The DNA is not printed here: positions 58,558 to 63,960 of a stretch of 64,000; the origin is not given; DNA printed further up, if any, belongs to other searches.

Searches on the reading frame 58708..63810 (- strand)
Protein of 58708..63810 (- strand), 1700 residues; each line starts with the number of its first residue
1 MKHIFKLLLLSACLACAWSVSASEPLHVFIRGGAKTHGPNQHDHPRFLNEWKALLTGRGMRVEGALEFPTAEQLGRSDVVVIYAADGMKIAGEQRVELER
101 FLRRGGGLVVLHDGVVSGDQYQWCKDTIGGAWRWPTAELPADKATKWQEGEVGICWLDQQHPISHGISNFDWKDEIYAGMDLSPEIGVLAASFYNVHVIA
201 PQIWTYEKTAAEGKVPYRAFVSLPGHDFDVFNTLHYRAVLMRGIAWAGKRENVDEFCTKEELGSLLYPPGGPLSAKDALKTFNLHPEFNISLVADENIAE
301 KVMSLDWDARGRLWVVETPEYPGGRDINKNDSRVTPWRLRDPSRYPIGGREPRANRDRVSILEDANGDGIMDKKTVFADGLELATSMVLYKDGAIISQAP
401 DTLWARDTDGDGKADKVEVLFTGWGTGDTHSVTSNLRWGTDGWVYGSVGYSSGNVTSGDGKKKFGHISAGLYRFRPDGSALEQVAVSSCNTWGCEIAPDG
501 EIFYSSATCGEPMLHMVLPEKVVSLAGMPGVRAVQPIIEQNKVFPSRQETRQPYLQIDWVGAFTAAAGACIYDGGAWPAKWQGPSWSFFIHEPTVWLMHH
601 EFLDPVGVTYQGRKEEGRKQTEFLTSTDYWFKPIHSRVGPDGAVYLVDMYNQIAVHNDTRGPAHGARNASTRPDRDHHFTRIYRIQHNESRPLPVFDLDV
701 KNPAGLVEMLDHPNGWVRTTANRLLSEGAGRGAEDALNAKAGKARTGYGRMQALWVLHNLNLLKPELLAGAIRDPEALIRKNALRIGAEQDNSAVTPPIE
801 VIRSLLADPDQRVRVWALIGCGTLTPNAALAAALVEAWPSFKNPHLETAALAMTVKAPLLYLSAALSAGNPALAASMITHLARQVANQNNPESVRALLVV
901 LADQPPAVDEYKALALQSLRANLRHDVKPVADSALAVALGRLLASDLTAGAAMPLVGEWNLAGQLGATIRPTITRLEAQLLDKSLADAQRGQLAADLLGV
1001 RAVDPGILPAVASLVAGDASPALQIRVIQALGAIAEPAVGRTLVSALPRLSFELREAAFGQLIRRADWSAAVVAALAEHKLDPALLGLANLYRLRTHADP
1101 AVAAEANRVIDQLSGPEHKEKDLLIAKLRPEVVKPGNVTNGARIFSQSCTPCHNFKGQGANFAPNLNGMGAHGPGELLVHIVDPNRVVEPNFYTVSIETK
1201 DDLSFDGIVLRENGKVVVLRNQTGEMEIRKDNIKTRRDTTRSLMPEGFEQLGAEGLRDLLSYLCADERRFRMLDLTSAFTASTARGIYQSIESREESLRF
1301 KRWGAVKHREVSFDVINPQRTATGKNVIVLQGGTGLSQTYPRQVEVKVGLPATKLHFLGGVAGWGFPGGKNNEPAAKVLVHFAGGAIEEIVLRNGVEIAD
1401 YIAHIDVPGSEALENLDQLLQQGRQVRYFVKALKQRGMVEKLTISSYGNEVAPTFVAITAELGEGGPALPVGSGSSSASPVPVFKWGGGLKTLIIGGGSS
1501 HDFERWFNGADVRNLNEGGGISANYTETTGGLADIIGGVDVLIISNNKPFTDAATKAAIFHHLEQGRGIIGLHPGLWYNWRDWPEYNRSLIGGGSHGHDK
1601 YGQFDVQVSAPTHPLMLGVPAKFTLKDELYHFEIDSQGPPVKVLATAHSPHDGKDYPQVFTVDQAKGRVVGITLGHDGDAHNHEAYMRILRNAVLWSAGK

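Call 30: search_protein_families(library=pfam, proteins=[window:58708-63810:-], max_evalue=0.0001)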
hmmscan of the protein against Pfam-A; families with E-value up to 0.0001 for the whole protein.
window:58708-63810:- (1700 aa): 4 families
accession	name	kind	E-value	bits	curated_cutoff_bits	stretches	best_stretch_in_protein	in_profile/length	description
PF23500.1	DUF7133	-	5.7e-116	388.4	27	1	275-688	2-384/385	Domain of unknown function (DUF7133)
PF06283.17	ThuA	-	1.5e-49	169.6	33.4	2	1520-1696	31-208/209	Trehalose utilisation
PF13646.12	HEAT_2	-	2.6e-08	34.5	27.7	0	765-837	2-70/88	HEAT repeats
PF02985.28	HEAT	-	1.2e-06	28.6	23.5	0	801-827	4-30/31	HEAT repeat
